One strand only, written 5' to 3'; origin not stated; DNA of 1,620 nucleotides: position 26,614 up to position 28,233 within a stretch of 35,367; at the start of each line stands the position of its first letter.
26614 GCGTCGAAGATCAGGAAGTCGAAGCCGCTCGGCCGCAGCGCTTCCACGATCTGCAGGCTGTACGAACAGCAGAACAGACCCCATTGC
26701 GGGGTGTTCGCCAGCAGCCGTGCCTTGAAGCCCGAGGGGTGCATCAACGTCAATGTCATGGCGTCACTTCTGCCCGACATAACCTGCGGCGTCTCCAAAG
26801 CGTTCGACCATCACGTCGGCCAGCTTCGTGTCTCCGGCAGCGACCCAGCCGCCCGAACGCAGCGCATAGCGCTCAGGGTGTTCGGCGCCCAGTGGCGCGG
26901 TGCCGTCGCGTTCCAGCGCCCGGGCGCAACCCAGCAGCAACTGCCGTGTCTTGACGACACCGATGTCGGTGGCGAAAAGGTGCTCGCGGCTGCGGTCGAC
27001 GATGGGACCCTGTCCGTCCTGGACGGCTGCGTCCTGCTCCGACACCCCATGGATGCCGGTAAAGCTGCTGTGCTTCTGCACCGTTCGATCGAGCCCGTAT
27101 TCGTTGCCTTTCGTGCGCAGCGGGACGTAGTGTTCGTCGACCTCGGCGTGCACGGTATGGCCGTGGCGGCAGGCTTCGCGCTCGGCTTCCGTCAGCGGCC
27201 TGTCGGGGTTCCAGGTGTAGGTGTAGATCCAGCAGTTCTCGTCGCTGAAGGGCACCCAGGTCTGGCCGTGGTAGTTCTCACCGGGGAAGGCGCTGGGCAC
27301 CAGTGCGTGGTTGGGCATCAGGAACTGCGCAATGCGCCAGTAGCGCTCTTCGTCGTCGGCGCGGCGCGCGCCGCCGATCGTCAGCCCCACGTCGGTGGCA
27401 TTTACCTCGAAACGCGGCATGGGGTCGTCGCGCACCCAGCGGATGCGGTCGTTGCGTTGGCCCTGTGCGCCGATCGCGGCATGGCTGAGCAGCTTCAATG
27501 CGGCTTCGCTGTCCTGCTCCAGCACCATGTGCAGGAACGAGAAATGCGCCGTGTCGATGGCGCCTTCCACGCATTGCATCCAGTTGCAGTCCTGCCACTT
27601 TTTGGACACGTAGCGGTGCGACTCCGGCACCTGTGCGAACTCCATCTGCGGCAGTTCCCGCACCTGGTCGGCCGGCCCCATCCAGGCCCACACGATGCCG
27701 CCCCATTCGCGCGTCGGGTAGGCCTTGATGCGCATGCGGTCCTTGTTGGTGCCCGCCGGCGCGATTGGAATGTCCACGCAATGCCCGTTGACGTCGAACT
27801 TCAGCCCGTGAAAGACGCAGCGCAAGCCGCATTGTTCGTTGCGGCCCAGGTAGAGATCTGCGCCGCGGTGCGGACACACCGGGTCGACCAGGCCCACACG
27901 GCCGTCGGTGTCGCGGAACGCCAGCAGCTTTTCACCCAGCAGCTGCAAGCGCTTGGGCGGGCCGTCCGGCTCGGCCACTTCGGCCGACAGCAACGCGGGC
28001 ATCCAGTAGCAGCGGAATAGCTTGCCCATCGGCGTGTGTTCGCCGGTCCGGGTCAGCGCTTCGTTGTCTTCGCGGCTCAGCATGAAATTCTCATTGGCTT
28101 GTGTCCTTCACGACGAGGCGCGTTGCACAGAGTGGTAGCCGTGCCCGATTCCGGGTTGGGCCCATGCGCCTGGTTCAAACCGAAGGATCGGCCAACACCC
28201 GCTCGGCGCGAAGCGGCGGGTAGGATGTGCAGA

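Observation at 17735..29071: Eleven-gene, translationally coupled Rieske-oxygenase operon of unassigned substrate under a divergent IclR regulator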

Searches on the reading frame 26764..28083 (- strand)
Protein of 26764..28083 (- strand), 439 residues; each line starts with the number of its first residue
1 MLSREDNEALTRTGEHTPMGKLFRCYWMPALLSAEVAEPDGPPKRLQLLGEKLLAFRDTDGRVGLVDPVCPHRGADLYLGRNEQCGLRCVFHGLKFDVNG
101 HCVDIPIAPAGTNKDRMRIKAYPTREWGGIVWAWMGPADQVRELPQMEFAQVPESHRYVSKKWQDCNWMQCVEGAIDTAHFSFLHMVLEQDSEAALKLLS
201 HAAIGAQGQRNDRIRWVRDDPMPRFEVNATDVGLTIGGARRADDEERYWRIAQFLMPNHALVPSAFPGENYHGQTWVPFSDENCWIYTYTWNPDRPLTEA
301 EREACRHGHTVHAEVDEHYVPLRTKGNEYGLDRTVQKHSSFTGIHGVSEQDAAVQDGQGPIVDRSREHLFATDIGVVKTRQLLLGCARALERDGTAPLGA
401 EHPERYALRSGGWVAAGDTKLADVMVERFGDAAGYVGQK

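Call 5: search_protein_families(library=pfam, proteins=[window:26764-28083:-])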
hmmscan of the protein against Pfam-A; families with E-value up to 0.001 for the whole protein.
window:26764-28083:- (439 aa): 2 families
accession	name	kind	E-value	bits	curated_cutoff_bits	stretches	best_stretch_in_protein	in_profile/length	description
PF19301.5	LigXa_C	-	1.4e-39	136.5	27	1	133-401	1-259/304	LigXa C-terminal domain like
PF00355.32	Rieske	-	5.4e-16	58.7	20.3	1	27-109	2-82/88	Rieske [2Fe-2S] domain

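Call 6: search_protein_families(library=ncbifam, proteins=[window:26764-28083:-])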
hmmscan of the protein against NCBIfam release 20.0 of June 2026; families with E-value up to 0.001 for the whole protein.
window:26764-28083:- (439 aa): 2 families
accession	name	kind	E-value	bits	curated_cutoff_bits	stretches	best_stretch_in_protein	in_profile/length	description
NF052579.1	BetMthstMoxSdmAMthl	equivalog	6.9e-13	48.3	600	1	41-149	30-145/351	4beta-methylsterol monooxygenase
NF041174.1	SDX_Thmprot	equivalog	0.00047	20.3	170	0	52-130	25-104/109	sulredoxin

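Call 13: search_solved_structures(query=window:26764-28083:-, max_evalue=0.00001)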
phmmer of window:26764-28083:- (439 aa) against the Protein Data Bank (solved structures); distinct sequences matched with E-value up to 0.00001: 21.
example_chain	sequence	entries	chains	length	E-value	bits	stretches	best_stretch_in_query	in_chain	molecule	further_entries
9ina_A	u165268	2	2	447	8e-107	361.2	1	2-407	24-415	Rieske (2Fe-2S) domain protein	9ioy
7fhr_A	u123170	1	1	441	2.3e-89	303.6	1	1-412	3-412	Putative Phthalate 4,5-dioxygenase, subunit alpha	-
7fjl_A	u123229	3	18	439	1.7e-77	264.5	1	1-395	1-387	Rieske (2Fe-2S) domain protein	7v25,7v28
7qwt_A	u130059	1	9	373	2.9e-18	69.2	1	13-186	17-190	Rieske (2Fe-2S) domain protein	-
3gkq_A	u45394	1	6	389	2.6e-16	62.8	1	23-186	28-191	Terminal oxygenase component of carbazole 1,9a-dioxygenase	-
3gb4_A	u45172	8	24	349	7.9e-16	61.2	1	23-190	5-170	DdmC | Dicamba O-demethylase, oxygenase component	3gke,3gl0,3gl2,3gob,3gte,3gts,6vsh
4qdc_A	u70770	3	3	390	1.1e-15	60.7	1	39-187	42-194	3-ketosteroid 9alpha-hydroxylase oxygenase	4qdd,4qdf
4nbf_A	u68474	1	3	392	2.5e-15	59.5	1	23-225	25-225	Terminal oxygenase component of carbazole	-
4nb8_A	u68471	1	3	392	2.9e-15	59.3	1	23-225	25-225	Terminal oxygenase component of carbazole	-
4nb9_A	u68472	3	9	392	2.9e-15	59.3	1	23-225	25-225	Terminal oxygenase component of carbazole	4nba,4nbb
1ww9_A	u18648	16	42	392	2.9e-15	59.3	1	23-225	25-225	terminal oxygenase component of carbazole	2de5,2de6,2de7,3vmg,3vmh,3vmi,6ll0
4nbg_A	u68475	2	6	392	3e-15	59.3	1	23-225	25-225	Terminal oxygenase component of carbazole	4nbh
4nbc_A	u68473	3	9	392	3.2e-15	59.2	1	23-224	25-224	Terminal oxygenase component of carbazole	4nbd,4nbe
6wnc_A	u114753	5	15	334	1.4e-14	57.1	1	44-189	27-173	SxtDIOX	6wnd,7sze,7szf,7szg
6ick_A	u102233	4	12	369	2.6e-14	56.2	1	23-187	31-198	Methylxanthine N1-demethylase NdmA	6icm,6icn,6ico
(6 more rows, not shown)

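Call 16: search_solved_structures(query=window:26764-28083:-, max_evalue=1e-60, show_alignments=2)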
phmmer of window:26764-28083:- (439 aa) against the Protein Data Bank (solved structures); distinct sequences matched with E-value up to 1e-60: 3.
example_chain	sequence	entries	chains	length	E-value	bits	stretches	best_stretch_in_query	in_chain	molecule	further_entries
9ina_A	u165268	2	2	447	8e-107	361.2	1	2-407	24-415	Rieske (2Fe-2S) domain protein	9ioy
7fhr_A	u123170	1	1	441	2.3e-89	303.6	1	1-412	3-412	Putative Phthalate 4,5-dioxygenase, subunit alpha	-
7fjl_A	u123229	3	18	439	1.7e-77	264.5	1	1-395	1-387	Rieske (2Fe-2S) domain protein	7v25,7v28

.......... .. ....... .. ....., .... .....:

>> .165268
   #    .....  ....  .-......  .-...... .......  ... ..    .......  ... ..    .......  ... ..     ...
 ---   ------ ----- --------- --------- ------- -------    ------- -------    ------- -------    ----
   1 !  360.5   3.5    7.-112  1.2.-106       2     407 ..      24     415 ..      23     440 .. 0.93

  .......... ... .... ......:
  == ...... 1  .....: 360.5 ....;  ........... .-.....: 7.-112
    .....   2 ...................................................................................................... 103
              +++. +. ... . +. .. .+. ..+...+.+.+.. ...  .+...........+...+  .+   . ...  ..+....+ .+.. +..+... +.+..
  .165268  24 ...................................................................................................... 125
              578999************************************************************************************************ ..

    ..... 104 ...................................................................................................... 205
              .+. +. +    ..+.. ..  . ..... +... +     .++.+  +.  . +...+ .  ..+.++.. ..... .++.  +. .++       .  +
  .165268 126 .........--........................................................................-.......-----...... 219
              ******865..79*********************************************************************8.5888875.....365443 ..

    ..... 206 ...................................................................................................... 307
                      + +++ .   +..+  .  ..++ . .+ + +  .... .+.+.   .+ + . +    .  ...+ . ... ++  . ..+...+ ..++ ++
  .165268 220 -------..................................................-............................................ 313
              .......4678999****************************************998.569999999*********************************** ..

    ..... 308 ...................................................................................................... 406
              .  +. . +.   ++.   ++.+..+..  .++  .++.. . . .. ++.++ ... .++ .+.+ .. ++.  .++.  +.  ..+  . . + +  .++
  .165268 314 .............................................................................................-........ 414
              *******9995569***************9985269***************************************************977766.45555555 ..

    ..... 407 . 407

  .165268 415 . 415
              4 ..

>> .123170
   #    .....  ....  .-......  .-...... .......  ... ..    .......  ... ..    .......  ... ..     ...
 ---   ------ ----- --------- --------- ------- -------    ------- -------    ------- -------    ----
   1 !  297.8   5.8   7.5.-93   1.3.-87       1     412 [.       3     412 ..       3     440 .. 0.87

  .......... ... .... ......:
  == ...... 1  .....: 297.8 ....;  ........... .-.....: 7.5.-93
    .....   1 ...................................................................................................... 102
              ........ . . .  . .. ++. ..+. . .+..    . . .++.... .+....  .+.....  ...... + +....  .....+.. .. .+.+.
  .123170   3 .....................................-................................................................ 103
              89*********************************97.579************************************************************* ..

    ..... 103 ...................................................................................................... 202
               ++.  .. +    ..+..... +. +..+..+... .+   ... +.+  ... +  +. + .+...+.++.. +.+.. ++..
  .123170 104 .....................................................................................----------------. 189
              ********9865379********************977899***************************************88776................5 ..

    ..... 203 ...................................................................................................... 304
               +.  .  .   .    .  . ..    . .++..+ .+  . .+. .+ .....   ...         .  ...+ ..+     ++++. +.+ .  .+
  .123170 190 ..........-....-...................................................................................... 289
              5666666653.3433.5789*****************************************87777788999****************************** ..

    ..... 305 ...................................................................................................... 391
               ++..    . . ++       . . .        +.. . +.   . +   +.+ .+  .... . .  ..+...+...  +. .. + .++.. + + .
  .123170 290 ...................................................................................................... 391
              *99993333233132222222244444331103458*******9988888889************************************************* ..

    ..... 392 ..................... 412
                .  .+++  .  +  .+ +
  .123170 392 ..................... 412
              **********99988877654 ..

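Call 42: search_dna_similar(query=window:26764-28083:-, collection=plasmids, mode=protein, max_rows=15)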
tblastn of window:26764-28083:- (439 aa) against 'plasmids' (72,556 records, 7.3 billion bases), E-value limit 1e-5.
Records with a match: 656; places in all: 905; records where one place covers at least 80% of the query: 138.
Best place of each record, by identity: <60% 656.
By first word of the organism name: Ralstonia 136; Rhizobium 76; Acinetobacter 51; Sphingobium 24; Burkholderia 20; Rhodococcus 20; Paraburkholderia 18; Novosphingobium 18; Caballeronia 15; Cupriavidus 15; and 88 more.
By predicted mobility (MOB-suite, as given by PLSDB): non-mobilizable 338; mobilizable 181; conjugative 137.
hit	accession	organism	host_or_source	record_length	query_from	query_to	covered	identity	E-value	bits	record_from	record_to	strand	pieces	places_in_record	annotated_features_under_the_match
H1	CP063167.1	Variovorax paradoxus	-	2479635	1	436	99%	54.3%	2e-152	485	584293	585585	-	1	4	Rieske 2Fe-2S domain-containing protein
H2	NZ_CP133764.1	Peribacillus sp. R9-11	sediment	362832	1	411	94%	45.0%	3e-111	367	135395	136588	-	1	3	Rieske 2Fe-2S domain-containing protein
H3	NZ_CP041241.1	Sinorhizobium mexicanum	Acaciella angustissima,cell culture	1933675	1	434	99%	42.0%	5e-105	348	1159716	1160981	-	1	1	none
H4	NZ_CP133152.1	Sinorhizobium chiapasense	Acaciella angustissima,cell culture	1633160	1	427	97%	42.5%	8e-106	351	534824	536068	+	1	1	none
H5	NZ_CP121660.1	Sinorhizobium terangae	Desmanthus virgatus,cell culture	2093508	1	427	97%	42.5%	2e-105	350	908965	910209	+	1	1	none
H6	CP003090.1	Burkholderia sp. YI23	-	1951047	1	410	93%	44.2%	1e-111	368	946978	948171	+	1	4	Rieske (2Fe-2S) region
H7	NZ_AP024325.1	Caballeronia sp. NK8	-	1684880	1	410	93%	44.2%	2e-111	367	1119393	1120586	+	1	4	none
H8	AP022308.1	Burkholderia sp. SFA1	-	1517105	1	410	93%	44.0%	2e-111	367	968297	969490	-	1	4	ring-hydroxylating oxygenase subunit alpha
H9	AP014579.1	Burkholderia sp. RPE67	Riptortus pedestris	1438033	1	410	93%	44.0%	2e-111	367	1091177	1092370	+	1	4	rieske 2Fe-2S region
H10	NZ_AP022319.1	Burkholderia sp. THE68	Togo hemipterus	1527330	1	410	93%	44.0%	5e-111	366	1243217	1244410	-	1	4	none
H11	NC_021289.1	Caballeronia insecticola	-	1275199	1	410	93%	44.0%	8e-111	365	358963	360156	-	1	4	none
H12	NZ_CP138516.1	Variovorax paradoxus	Legume root,PacBio whole genome assembly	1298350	1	410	93%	43.9%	2e-106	352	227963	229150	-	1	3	none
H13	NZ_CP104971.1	Phyllobacterium zundukense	Vicia costata,cell culture,root nodule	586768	1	427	97%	41.0%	4e-103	343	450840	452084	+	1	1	aromatic ring-hydroxylating dioxygenase subunit alpha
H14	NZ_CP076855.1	Rhizobium sp. WYJ-E13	Curcuma wenyujin Y.H. Chen et C. ...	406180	1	434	99%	40.2%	1e-101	339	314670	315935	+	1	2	Rieske 2Fe-2S domain-containing protein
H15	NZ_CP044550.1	Hydrogenophaga sp. BPS33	-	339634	1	410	93%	42.5%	3e-99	332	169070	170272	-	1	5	Rieske 2Fe-2S domain-containing protein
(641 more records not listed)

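Call 44: get_annotated_region(hit=H1, flank=9000)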
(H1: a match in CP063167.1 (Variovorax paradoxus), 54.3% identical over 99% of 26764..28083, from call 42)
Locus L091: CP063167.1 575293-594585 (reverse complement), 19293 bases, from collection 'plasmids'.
description: Variovorax paradoxus strain VAI-C plasmid unnamed, complete sequence
organism: Variovorax paradoxus (NCBI taxid 34073)
taxonomy: Bacteria; Pseudomonadota; Betaproteobacteria; Burkholderiales; Comamonadaceae; Variovorax; Variovorax paradoxus
host: -; source: -; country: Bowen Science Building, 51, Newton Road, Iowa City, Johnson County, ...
typing (MOB-suite, as given by PLSDB): non-mobilizable
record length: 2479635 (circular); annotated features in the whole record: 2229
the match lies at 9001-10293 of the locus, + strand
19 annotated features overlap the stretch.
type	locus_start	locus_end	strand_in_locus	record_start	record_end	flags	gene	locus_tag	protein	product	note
CDS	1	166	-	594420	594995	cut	-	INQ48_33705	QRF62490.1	dihydrofolate reductase family protein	-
CDS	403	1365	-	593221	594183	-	-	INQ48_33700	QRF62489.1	tripartite tricarboxylate transporter substrate binding protein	-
CDS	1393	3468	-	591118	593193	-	-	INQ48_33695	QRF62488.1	metallophosphoesterase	-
CDS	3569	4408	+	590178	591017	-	-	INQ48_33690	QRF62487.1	IclR family transcriptional regulator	-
CDS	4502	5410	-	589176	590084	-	-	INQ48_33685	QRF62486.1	LysR family transcriptional regulator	-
CDS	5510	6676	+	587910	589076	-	-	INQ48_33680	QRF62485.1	mandelate racemase/muconate lactonizing enzyme family protein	-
CDS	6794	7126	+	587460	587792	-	-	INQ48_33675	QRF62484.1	hypothetical protein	-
CDS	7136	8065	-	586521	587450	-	-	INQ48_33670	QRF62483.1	LysR family transcriptional regulator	-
CDS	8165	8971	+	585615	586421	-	-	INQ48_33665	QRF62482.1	TIM barrel protein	-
CDS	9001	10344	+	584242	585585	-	-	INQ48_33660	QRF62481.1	Rieske 2Fe-2S domain-containing protein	-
CDS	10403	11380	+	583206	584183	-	-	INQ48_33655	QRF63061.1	tripartite tricarboxylate transporter substrate binding protein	-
CDS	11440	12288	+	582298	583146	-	-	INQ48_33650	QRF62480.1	fumarylacetoacetate hydrolase family protein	-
CDS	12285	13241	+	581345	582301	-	-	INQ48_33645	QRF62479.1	oxidoreductase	-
CDS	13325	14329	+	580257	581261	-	-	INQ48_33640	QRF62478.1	LacI family DNA-binding transcriptional regulator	-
CDS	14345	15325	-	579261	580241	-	-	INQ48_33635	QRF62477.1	tripartite tricarboxylate transporter substrate binding protein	-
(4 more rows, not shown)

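Call 47: find_related_loci(query=A3, collection=metagenome_contigs, flank=10000)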
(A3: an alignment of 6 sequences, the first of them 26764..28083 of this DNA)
Query A3 (439 aa) in metagenome_contigs; peptide patterns used: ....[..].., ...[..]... (x = any residue, [..] = any of these).
600 stretches matched a pattern (row limit reached: there are more); 400 encode a relative of the query (tblastn E <= 1e-3); the best 80 are kept; 80 distinct loci.
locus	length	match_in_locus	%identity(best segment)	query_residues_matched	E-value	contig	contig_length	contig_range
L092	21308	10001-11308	72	1-436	0e+0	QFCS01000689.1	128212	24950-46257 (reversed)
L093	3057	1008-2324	70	1-439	0e+0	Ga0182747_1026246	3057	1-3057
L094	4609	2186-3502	70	1-439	0e+0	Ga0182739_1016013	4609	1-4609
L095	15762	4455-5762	67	1-436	0e+0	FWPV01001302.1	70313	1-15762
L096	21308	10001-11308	68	1-434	0e+0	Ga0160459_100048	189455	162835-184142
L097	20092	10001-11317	66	1-438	0e+0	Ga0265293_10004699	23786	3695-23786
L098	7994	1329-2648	68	1-437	0e+0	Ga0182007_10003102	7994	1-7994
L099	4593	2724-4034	67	1-434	0e+0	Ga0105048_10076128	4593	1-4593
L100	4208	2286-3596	68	1-434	0e+0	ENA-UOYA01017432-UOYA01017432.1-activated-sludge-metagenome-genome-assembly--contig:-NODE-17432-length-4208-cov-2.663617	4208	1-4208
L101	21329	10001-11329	65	1-439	0e+0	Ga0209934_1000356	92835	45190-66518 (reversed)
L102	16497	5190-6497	68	1-434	0e+0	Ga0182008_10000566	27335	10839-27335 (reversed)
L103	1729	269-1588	64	1-437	0e+0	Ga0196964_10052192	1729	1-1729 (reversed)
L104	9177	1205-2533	63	1-439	0e+0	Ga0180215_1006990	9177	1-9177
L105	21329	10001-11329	62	1-439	0e+0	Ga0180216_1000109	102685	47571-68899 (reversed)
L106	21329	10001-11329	62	1-439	0e+0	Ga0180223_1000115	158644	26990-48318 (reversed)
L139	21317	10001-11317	61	1-439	0e+0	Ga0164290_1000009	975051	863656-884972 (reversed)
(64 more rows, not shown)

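Call 50: search_protein_families(library=pfam, proteins=[L139:5197-6297:+, L139:6302-7804:-, L139:7806-8255:-, L139:8695-9987:+, L139:11335-12669:+, L139:12738-13346:+, L139:13350-14741:-, L139:14819-16027:+, L139:16484-17014:-, L139:17471-18442:-], max_evalue=0.00001)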
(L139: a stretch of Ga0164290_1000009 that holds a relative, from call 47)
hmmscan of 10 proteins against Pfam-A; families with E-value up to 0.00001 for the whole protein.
L139:5197-6297:+ (366 aa): 1 family
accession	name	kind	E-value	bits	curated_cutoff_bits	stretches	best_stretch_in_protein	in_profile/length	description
PF10282.15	Lactonase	-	2.2e-96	323.5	21.7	1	20-364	2-344/344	Lactonase, 7-bladed beta-propeller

L139:6302-7804:- (500 aa): 1 family
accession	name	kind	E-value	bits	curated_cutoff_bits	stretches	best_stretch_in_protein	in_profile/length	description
PF01970.21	TctA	-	2.1e-161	537.7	28.9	1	20-437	1-423/423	Tripartite tricarboxylate transporter TctA family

L139:7806-8255:- (149 aa): 1 family
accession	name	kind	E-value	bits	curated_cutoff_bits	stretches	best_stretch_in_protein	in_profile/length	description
PF07331.16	TctB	-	9.4e-16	58.7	29.1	1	10-141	2-135/137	Tripartite tricarboxylate transporter TctB family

L139:8695-9987:+ (430 aa): 2 families
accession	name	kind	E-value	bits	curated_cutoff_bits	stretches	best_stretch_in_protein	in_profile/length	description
PF01053.26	Cys_Met_Meta_PP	-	7.4e-123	410.3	27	1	9-424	1-380/381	Cys/Met metabolism PLP-dependent enzyme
PF01041.23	DegT_DnrJ_EryC1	-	6.3e-07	29.4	19.8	1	62-186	23-147/360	DegT/DnrJ/EryC1/StrS aminotransferase family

L139:11335-12669:+ (444 aa): 2 families
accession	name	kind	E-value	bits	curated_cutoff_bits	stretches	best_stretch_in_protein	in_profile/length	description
PF19301.5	LigXa_C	-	9e-41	140.4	27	1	133-397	1-255/304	LigXa C-terminal domain like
PF00355.32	Rieske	-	2.6e-18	66.1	20.3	1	26-113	2-87/88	Rieske [2Fe-2S] domain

L139:12738-13346:+ (202 aa): 6 families
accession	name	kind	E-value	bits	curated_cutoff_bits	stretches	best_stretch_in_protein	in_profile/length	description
PF02798.26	GST_N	-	1.1e-17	64.5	20.9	1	2-72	2-75/76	Glutathione S-transferase, N-terminal domain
PF00043.30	GST_C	-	1.4e-16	60.9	20.7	1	113-193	11-93/93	Glutathione S-transferase, C-terminal domain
PF13409.12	GST_N_2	-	5.6e-14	52.9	25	1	13-73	5-69/70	Glutathione S-transferase, N-terminal domain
PF13417.12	GST_N_3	-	4.1e-13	49.9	22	1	11-76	7-72/75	Glutathione S-transferase, N-terminal domain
PF13410.11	GST_C_2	-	1.7e-12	47.7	24.9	1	123-188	1-69/69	Glutathione S-transferase, C-terminal domain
PF14497.11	GST_C_3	-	1.1e-08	35.6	21.6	1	112-197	9-99/104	Glutathione S-transferase, C-terminal domain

L139:13350-14741:- (463 aa): 1 family
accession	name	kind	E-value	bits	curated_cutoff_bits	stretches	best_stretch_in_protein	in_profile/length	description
PF07690.21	MFS_1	-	2.5e-24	86.3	33.4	2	59-275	3-225/347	Major Facilitator Superfamily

L139:14819-16027:+ (402 aa): 3 families
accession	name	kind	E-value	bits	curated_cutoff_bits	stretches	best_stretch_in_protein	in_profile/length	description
PF07690.21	MFS_1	-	4.2e-55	187.5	33.4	2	11-355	2-347/347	Major Facilitator Superfamily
PF00083.30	Sugar_tr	-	1.6e-10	40.9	22.3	1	46-186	47-194/452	Sugar (and other) transporter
PF12832.13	MFS_1_like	-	2e-08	34.1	25.2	0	210-342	209-341/373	MFS_1 like family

L139:16484-17014:- (176 aa): 2 families
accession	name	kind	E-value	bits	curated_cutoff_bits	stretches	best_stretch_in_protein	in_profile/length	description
PF13411.12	MerR_1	-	7.3e-23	80.9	21.6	1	21-89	2-68/69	MerR HTH family regulatory protein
PF00376.29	MerR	-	5.1e-08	33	28.2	1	21-58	1-38/38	MerR family regulatory protein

L139:17471-18442:- (323 aa): 3 families
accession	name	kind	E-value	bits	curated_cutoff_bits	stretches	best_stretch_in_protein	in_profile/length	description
PF08541.16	ACP_syn_III_C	-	3.5e-39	133.3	26.6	1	234-323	1-90/90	3-Oxoacyl-[acyl-carrier-protein (ACP)] synthase III C terminal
PF08545.16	ACP_syn_III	-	2.4e-28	98.3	24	1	107-190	1-80/80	3-Oxoacyl-[acyl-carrier-protein (ACP)] synthase III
PF00108.29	Thiolase_N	-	2.8e-06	27.3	26.4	0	37-145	8-117/260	Thiolase, N-terminal domain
